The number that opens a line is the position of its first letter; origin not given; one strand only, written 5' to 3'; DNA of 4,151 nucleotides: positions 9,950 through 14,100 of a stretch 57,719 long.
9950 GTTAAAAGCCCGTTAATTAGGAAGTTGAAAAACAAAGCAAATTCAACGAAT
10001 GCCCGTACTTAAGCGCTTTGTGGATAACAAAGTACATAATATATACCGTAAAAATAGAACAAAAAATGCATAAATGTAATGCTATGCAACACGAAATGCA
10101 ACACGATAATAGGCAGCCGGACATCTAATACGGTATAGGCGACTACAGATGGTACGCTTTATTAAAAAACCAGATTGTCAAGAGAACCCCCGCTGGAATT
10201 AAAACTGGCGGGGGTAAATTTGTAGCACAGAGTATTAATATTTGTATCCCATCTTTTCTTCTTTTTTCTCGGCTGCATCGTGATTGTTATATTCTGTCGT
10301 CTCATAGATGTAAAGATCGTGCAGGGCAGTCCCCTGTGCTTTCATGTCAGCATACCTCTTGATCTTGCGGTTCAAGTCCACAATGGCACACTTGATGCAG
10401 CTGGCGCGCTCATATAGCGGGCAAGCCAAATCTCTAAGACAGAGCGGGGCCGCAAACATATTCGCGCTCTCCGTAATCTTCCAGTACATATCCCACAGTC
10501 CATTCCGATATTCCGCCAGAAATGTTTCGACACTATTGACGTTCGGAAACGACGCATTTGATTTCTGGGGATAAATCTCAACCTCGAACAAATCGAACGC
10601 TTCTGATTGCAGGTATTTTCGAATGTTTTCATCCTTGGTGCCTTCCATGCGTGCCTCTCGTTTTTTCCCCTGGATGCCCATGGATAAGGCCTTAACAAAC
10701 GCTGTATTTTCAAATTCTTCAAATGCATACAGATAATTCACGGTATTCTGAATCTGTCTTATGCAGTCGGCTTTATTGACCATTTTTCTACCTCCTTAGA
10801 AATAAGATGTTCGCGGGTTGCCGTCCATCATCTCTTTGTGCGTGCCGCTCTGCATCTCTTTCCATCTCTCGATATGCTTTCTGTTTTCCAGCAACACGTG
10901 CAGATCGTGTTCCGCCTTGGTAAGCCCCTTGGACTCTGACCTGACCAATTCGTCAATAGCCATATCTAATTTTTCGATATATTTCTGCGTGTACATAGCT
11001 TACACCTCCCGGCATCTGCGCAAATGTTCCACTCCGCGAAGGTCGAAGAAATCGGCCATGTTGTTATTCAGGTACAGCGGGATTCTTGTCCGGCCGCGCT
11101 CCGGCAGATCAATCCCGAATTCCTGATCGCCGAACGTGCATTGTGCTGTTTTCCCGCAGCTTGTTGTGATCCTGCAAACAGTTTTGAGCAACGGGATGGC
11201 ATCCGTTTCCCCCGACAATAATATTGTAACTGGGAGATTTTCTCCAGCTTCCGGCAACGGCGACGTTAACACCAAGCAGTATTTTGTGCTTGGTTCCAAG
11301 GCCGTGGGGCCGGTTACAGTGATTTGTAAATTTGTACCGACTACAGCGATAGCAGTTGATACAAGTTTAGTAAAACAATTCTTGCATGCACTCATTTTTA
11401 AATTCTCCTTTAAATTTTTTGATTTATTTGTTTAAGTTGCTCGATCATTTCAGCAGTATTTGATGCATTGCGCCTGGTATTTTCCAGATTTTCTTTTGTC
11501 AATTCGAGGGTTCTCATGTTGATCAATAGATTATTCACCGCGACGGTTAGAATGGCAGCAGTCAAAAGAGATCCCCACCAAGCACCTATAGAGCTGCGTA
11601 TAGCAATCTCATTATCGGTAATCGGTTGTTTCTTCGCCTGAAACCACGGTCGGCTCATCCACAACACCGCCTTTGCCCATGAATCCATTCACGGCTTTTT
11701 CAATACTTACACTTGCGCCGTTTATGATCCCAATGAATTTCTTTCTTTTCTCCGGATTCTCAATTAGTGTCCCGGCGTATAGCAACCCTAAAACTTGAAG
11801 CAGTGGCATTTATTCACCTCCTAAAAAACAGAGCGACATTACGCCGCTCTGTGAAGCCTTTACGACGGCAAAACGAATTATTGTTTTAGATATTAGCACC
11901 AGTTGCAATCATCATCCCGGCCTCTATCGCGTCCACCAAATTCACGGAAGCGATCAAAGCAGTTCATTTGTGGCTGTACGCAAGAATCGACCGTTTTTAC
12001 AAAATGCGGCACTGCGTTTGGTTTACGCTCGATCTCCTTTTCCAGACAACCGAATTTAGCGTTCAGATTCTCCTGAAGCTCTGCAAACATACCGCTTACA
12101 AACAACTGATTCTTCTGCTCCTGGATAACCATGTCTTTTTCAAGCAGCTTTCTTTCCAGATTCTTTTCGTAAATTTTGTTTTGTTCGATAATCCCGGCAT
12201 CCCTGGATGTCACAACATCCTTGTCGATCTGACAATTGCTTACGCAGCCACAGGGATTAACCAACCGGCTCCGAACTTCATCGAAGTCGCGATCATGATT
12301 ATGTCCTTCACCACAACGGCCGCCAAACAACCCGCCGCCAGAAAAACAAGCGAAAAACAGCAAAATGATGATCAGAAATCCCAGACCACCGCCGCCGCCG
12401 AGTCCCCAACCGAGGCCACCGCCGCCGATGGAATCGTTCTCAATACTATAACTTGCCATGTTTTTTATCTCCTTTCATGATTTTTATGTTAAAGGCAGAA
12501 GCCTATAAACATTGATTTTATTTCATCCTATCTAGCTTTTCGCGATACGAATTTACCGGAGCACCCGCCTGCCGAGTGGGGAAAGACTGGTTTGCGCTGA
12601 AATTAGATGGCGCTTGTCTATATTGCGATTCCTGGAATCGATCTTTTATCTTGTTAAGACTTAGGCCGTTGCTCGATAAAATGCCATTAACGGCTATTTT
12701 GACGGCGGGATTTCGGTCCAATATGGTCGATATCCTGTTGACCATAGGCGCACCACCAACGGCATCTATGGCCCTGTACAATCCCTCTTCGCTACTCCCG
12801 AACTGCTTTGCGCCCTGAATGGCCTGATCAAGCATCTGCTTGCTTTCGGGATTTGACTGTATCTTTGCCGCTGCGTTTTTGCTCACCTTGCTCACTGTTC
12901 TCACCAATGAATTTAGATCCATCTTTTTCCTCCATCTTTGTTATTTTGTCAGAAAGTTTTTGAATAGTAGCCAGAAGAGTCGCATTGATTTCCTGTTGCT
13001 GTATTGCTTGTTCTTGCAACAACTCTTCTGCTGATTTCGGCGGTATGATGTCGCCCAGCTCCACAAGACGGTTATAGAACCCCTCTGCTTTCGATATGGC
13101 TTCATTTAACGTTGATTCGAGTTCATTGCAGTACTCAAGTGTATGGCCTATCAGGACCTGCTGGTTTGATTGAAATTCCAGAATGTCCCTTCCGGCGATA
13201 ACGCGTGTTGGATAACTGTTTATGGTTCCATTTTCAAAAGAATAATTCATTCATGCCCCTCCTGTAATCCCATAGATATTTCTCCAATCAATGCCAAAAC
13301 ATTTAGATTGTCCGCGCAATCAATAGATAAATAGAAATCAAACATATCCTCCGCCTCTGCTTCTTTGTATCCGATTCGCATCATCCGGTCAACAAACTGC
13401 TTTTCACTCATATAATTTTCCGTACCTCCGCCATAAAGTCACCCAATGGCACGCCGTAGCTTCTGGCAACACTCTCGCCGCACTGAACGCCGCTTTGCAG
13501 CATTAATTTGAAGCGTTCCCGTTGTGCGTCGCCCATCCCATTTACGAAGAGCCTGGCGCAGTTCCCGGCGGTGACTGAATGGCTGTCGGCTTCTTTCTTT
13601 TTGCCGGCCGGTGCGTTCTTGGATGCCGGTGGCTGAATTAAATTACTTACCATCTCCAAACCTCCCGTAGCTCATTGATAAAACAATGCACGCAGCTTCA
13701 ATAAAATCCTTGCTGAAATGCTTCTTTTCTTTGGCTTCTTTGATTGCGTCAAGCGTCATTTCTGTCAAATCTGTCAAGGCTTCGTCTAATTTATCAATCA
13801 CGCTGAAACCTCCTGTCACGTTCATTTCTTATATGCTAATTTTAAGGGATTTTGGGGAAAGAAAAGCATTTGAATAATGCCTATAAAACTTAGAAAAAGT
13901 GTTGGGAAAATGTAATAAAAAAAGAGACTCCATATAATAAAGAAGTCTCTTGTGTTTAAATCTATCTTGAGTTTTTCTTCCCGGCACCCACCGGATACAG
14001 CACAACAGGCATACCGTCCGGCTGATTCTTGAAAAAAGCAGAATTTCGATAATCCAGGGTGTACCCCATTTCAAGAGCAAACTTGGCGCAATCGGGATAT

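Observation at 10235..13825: About 3.6 kb operon of around 12 uncharacterised small proteins wedged against attP: best candidate for a novel lysogen-expressed system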

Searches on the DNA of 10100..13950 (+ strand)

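Call 6: search_dna_similar(query=window:10100-13950:+, collection=phages, mode=near, max_rows=20)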
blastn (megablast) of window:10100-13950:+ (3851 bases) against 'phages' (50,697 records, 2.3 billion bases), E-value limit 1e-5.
No match.

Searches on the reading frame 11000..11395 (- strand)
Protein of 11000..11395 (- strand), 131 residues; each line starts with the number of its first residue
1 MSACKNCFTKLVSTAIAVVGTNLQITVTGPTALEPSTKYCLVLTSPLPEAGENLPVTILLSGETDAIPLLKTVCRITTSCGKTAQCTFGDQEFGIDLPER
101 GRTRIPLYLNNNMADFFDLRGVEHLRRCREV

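Call 7: search_protein_families(library=pfam, proteins=[window:11000-11395:-], max_evalue=1)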
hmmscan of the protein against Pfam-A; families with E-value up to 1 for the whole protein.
window:11000-11395:- (131 aa): 0 families

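Call 8: search_protein_families(library=phrogs, proteins=[window:11000-11395:-], max_evalue=0.1)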
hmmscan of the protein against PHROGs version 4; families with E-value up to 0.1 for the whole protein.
window:11000-11395:- (131 aa): 0 families

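Call 10: search_protein_families(library=padloc, proteins=[window:11000-11395:-], max_evalue=0.1)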
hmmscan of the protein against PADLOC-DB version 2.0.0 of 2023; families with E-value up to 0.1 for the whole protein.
window:11000-11395:- (131 aa): 0 families

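Call 14: search_protein_families(library=ncbifam, proteins=[window:11000-11395:-], max_evalue=1)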
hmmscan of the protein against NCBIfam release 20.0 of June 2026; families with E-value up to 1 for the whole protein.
window:11000-11395:- (131 aa): 0 families

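Call 20: search_dna_similar(query=window:11000-11395:-, collection=phages, mode=protein, max_evalue=0.01, max_rows=20)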
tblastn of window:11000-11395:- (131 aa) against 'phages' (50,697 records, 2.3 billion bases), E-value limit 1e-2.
No match.

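Call 23: find_homologous_proteins(query=window:11000-11395:-, max_evalue=0.001)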
Query window:11000-11395:- (131 aa): 19 proteins with E <= 0.001 among 32 candidates.
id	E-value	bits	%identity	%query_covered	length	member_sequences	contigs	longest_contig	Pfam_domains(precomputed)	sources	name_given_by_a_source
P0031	1.1e-73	263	90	100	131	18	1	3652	-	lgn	-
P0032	6.8e-73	260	91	98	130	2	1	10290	-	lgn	-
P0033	1.2e-71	256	89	98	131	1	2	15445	-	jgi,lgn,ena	-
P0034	2.0e-71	256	90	100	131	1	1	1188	-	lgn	-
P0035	3.5e-69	248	89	100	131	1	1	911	-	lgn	-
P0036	1.7e-66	240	86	100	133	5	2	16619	-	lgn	-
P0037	9.0e-59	215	79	99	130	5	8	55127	-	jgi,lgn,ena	-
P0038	2.0e-56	207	74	100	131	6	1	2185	-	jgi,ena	-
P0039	1.2e-54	201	73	100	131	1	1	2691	-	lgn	-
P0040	1.9e-54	201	73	100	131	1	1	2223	-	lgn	-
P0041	5.1e-53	196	73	100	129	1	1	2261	-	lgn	-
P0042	1.3e-52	195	71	96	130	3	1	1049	-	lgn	-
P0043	3.1e-50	187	67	97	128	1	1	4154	-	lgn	-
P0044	1.3e-48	182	66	100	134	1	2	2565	-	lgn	-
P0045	1.5e-48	182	69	100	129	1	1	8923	-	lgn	-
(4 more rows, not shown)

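Call 31: find_related_loci(query=A1, collection=genome_contigs, flank=10000)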
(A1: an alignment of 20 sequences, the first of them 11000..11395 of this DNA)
Query A1 (131 aa) in genome_contigs; peptide patterns used: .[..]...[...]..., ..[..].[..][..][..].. (x = any residue, [..] = any of these).
208 stretches matched a pattern, but none encodes a relative of the query by tblastn (E <= 1e-3).

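Call 35: predict_structure(alignment_id=A1)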
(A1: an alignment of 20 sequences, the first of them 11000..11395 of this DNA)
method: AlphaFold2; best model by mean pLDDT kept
length: 131 residues; sequences in the alignment: 20
mean_pLDDT: 69.1   pTM: 0.65
mean pLDDT of the five models: 69.1, 56.3, 52.8, 50.9, 47.7
residues with pLDDT >= 90: 4; 70-90: 73; 50-70: 21; < 50: 33
segments of 3 or more residues with pLDDT < 50: 1-4, 74-93, 125-131
pLDDT, mean of each block of 10 residues (from residue 1): 59 88 85 79 81 84 85 51 42 50 74 80 46 35
secondary structure, 60 per line:
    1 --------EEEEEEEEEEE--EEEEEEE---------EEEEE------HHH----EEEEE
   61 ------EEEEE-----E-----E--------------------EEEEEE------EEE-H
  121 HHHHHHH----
elements in order: E9-19 E22-28 E38-42 E56-60 E67-71 E104-109 E116-118 H120-127

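Call 39: fold_search(model_id=the predicted structure, library=pdb)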
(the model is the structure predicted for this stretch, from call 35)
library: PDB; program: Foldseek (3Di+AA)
matches with E <= 10: 154; with E <= 0.001: 0
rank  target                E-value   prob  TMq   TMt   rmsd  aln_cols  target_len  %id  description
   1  9ny6_C                8.5e-02  0.41  0.27  0.14   7.7       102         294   12  Pseudomonas phage Pa223 capsid spike (released 2025-08-06)
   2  1qex_A                4.7e-01  0.13  0.24  0.14   9.6       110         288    7  BACTERIOPHAGE T4 GENE PRODUCT 9 (GP9), THE TRIGGER OF TAIL CONTRACTION AND THE LONG TAIL FIBERS CONNECTOR (released 1999-10-05)
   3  4aib_D                1.7e+00  0.04  0.19  0.10   9.4        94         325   15  Crystal Structure of Ornithine Decarboxylase from Entamoeba histolytica. (released 2013-01-30)
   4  3fp9_D                1.8e+00  0.02  0.18  0.17  14.8       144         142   11  Crystal structure of Intern Domain of proteasome-associated ATPase, Mycobacterium tuberculosis (released 2009-10-27)
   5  4aib_C                1.9e+00  0.07  0.21  0.10   6.7        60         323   13  Crystal Structure of Ornithine Decarboxylase from Entamoeba histolytica. (released 2013-01-30)
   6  6n2f_B                2.3e+00  0.04  0.27  0.10  15.9       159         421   12  Meso-Diaminopimelate Decarboxylase from Arabidopsis thaliana (Isoform 2) (released 2019-04-24)
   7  2nv9_C                2.5e+00  0.07  0.26  0.12   7.7       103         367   10  The X-ray Crystal Structure of the Paramecium bursaria Chlorella virus arginine decarboxylase (released 2007-03-20)
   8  7px9_A                2.5e+00  0.03  0.20  0.09  11.8       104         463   12  Substrate-engaged mycobacterial Proteasome-associated ATPase - focused 3D refinement (state A) (released 2022-01-19)
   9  2nv9_B                2.6e+00  0.05  0.23  0.11   8.0       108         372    9  The X-ray Crystal Structure of the Paramecium bursaria Chlorella virus arginine decarboxylase (released 2007-03-20)
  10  5kzf_I                2.6e+00  0.02  0.17  0.07  12.3        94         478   15  Crystal structure of near full-length hexameric Mycobacterium tuberculosis proteasomal ATPase Mpa in apo form (released 2017-05-17)
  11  8upx_C                2.6e+00  0.01  0.14  0.03  16.9       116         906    9  Omicron-S-MERS-RBD (released 2024-08-21)
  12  1knw                  2.8e+00  0.05  0.26  0.11  10.3       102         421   11  Crystal structure of diaminopimelate decarboxylase (released 2003-11-11)
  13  2nv9_D                2.8e+00  0.04  0.23  0.11   8.0       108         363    9  The X-ray Crystal Structure of the Paramecium bursaria Chlorella virus arginine decarboxylase (released 2007-03-20)
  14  2nva_H                2.8e+00  0.04  0.23  0.11   8.0       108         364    9  The X-ray crystal structure of the Paramecium bursaria Chlorella virus arginine decarboxylase bound to agmatine (released 2007-03-20)
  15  2nv9_A                2.8e+00  0.04  0.23  0.11   8.0       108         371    9  The X-ray Crystal Structure of the Paramecium bursaria Chlorella virus arginine decarboxylase (released 2007-03-20)
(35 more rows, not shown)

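Call 45: search_solved_structures(query=A1, max_evalue=10)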
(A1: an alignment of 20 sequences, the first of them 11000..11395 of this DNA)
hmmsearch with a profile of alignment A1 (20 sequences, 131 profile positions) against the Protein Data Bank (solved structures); distinct sequences matched with E-value up to 10: 0.

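Call 103: find_related_loci(query=A1, collection=metagenome_contigs, flank=8000)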
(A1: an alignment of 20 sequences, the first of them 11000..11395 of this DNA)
Query A1 (131 aa) in metagenome_contigs; peptide patterns used: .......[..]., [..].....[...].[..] (x = any residue, [..] = any of these).
459 stretches matched a pattern; 22 encode a relative of the query (tblastn E <= 1e-3); 22 distinct loci.
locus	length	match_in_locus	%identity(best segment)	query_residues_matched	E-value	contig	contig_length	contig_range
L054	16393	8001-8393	98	1-131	2e-84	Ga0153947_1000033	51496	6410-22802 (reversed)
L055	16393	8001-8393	98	1-131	2e-84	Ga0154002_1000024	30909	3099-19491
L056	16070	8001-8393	98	1-131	3e-84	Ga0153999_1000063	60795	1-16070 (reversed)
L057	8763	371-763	98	1-131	3e-84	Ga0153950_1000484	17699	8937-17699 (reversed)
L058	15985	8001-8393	98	1-131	8e-84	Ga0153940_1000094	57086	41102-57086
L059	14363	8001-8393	98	1-131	8e-84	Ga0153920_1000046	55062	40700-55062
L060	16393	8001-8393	98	1-131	1e-83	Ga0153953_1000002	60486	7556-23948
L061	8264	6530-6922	98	1-131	8e-84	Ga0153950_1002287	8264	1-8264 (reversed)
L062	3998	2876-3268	98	1-131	6e-84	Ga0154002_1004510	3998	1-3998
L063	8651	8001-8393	98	1-131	2e-83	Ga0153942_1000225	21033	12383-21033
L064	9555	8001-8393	97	1-131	1e-82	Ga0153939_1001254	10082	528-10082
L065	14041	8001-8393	94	1-131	1e-81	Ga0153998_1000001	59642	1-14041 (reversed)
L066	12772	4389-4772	89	1-128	1e-75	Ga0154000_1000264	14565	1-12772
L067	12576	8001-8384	89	1-128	1e-75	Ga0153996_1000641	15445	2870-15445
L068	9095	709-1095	79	1-130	3e-63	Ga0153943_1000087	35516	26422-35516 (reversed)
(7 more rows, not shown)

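Call 108: search_protein_families(library=pfam, proteins=[L055:936-2258:+, L055:2584-3990:+, L055:3994-5211:+, L055:10384-11055:+, L055:11059-12075:+, L055:13025-13474:+, L066:193-954:+, L066:7828-9210:-, L066:10322-11023:-, L066:9620-10156:-], max_evalue=0.001)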
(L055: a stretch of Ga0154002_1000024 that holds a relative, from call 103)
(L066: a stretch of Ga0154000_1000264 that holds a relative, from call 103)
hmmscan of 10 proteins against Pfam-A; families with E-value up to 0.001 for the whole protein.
L055:936-2258:+ (440 aa): 3 families
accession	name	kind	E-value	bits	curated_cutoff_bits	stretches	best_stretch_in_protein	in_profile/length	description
PF04466.19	Terminase_3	-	4e-38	131.4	23.2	1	54-256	2-201/201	Phage terminase large subunit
PF17288.8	Terminase_3C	-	1.3e-07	32.6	26.7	1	289-428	1-152/155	Terminase RNAseH like domain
PF03237.21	Terminase_6N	-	2.6e-06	27.7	22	1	59-270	2-213/215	Terminase large subunit, T4likevirus-type, N-terminal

L055:2584-3990:+ (468 aa): 0 families

L055:3994-5211:+ (405 aa): 1 family
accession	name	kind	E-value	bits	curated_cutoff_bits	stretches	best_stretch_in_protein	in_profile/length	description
PF06152.16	Phage_min_cap2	-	1.2e-72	245.4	26.3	1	2-366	1-364/366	Phage minor capsid protein 2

L055:10384-11055:+ (223 aa): 1 family
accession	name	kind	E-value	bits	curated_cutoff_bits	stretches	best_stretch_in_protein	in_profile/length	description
PF06810.17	Phage_scaffold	-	4.2e-10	40.3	35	1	5-106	3-105/170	Phage capsid assembly scaffolding protein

L055:11059-12075:+ (338 aa): 0 families

L055:13025-13474:+ (149 aa): 0 families

L066:193-954:+ (253 aa): 0 families

L066:7828-9210:- (460 aa): 3 families
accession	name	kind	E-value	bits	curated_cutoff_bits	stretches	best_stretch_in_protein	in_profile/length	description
PF00239.26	Resolvase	-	1e-24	87.7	23.3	1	18-165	2-143/145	Resolvase, N terminal domain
PF13408.12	Zn_ribbon_recom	-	2.7e-09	37.7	25.3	1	276-337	1-57/58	Recombinase zinc beta ribbon domain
PF07508.19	Recombinase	-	0.00012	22.7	21.1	1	188-261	2-98/102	Recombinase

L066:10322-11023:- (233 aa): 0 families

L066:9620-10156:- (178 aa): 2 families
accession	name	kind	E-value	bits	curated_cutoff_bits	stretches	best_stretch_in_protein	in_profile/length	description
PF01381.28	HTH_3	-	2.7e-11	43.8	23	1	65-119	1-55/55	Helix-turn-helix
PF12844.13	HTH_19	-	2e-08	34.4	30.2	1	63-125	2-64/64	Helix-turn-helix domain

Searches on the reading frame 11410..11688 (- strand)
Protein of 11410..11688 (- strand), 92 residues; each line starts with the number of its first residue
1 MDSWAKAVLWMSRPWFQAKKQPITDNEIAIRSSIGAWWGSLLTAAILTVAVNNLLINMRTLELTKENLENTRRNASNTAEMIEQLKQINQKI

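Call 7: search_protein_families(library=pfam, proteins=[window:11410-11688:-], max_evalue=1)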
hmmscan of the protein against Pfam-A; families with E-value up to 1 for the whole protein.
window:11410-11688:- (92 aa): 1 family
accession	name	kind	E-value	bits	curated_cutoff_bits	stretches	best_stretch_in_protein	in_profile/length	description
PF10310.14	DUF5427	-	0.021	14.3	25.1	1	19-87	116-185/461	Family of unknown function (DUF5427)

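Call 8: search_protein_families(library=phrogs, proteins=[window:11410-11688:-], max_evalue=0.1)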
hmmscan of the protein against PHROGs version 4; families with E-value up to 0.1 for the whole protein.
window:11410-11688:- (92 aa): 1 family
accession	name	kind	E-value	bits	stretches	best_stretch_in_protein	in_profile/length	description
phrog_12656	-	unknown function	0.044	15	1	13-68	45-101/119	-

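Call 10: search_protein_families(library=padloc, proteins=[window:11410-11688:-], max_evalue=0.1)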
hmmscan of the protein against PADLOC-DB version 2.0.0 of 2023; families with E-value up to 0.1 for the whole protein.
window:11410-11688:- (92 aa): 0 families

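Call 14: search_protein_families(library=ncbifam, proteins=[window:11410-11688:-], max_evalue=1)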
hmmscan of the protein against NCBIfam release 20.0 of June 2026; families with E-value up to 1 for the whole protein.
window:11410-11688:- (92 aa): 2 families
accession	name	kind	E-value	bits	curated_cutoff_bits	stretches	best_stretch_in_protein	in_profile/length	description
NF007701.0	PRK10386.1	equivalog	0.023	14.5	137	1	22-90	53-116/129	curli production assembly/transport protein CsgE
TIGR00162.1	TIGR00162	hypoth_equivalog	0.034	13.5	200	1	49-91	203-242/260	proteasome assembly chaperone family protein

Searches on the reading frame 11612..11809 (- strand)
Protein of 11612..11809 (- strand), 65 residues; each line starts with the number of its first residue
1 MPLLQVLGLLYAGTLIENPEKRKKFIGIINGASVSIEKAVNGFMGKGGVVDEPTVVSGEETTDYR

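Call 7: search_protein_families(library=pfam, proteins=[window:11612-11809:-], max_evalue=1)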
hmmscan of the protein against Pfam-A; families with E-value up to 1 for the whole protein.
window:11612-11809:- (65 aa): 0 families

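Call 8: search_protein_families(library=phrogs, proteins=[window:11612-11809:-], max_evalue=0.1)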
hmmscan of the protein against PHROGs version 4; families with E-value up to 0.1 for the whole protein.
window:11612-11809:- (65 aa): 1 family
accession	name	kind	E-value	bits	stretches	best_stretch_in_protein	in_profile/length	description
phrog_6079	-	tail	0.041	13.5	1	1-39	551-589/605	tail protein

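Call 10: search_protein_families(library=padloc, proteins=[window:11612-11809:-], max_evalue=0.1)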
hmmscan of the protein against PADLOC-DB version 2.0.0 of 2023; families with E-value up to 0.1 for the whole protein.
window:11612-11809:- (65 aa): 0 families

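Call 14: search_protein_families(library=ncbifam, proteins=[window:11612-11809:-], max_evalue=1)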
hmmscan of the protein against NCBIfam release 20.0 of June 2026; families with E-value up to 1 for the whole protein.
window:11612-11809:- (65 aa): 1 family
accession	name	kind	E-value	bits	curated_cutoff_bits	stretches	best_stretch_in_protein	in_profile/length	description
NF005281.0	PRK06798.1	equivalog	0.02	13.9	375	1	14-54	341-381/440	flagellar hook-associated protein 2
